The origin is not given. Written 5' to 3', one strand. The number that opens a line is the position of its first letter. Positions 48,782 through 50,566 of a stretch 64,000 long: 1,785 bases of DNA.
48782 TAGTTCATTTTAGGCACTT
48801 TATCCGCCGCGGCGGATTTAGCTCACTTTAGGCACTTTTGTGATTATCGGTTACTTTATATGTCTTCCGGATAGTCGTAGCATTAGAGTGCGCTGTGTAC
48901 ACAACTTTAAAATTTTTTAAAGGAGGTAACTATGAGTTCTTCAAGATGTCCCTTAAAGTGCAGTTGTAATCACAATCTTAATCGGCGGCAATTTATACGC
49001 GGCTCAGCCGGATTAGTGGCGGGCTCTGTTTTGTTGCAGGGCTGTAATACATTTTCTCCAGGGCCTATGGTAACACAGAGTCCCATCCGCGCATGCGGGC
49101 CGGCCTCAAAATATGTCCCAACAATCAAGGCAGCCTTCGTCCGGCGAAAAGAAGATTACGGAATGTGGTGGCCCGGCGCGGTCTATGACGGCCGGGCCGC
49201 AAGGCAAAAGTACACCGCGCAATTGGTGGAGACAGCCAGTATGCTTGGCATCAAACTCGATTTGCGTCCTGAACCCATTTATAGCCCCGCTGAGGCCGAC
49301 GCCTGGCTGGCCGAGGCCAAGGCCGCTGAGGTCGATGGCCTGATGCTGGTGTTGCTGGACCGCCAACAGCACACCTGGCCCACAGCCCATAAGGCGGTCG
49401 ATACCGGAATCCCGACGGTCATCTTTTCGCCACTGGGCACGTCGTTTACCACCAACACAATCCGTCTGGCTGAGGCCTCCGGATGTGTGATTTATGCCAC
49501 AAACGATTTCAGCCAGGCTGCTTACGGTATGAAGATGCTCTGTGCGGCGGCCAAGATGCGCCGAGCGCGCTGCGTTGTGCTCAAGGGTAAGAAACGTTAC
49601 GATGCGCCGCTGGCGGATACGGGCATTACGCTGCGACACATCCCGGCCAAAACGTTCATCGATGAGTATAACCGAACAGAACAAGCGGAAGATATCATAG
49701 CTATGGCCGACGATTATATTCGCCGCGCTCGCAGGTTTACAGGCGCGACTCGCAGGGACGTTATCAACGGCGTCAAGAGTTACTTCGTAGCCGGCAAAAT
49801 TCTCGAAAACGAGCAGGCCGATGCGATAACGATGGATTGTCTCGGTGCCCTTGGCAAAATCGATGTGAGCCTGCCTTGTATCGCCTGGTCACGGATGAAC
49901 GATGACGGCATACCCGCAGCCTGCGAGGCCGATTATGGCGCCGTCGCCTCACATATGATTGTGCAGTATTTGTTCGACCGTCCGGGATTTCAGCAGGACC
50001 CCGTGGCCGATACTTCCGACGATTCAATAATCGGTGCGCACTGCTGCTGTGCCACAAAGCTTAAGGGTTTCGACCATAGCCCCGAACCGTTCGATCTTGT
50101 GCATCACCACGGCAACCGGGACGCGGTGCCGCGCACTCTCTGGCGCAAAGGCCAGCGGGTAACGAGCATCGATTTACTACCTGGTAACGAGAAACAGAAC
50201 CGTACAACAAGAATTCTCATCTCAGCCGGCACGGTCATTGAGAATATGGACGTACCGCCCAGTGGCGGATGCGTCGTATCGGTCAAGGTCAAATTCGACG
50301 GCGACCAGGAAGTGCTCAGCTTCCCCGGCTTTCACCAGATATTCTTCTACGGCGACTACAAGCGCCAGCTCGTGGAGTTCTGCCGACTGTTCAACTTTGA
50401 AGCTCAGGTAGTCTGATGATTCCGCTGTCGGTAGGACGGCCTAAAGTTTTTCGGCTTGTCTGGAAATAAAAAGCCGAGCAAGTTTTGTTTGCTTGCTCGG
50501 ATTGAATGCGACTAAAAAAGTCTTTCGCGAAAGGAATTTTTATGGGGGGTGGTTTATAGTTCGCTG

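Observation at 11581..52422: Heptanucleotide-periodic tandem tracts (STRR-like) occupy many intergenic spacers and run into start and stop codons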

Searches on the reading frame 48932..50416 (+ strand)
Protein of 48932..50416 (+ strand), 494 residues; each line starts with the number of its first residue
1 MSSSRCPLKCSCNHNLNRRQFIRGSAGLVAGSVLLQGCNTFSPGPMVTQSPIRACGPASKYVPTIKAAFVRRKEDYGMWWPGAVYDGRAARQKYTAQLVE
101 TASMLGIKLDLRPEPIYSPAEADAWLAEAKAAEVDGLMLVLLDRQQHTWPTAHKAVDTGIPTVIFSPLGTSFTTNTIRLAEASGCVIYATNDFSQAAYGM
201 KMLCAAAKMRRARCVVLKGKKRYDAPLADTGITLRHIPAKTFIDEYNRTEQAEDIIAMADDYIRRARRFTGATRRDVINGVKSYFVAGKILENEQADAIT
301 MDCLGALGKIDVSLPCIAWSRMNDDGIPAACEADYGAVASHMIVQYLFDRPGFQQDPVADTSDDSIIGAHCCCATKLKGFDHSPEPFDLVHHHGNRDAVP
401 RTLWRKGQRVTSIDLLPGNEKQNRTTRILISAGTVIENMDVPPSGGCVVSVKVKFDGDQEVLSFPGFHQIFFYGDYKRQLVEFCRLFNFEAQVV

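Call 13: search_protein_families(library=pfam, proteins=[window:48932-50416:+])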
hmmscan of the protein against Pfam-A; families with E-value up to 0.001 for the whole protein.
window:48932-50416:+ (494 aa): 1 family
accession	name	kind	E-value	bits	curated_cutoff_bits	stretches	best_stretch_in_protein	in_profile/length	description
PF13407.12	Peripla_BP_4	-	0.00087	19.3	35.1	0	94-219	16-129/258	Periplasmic binding protein domain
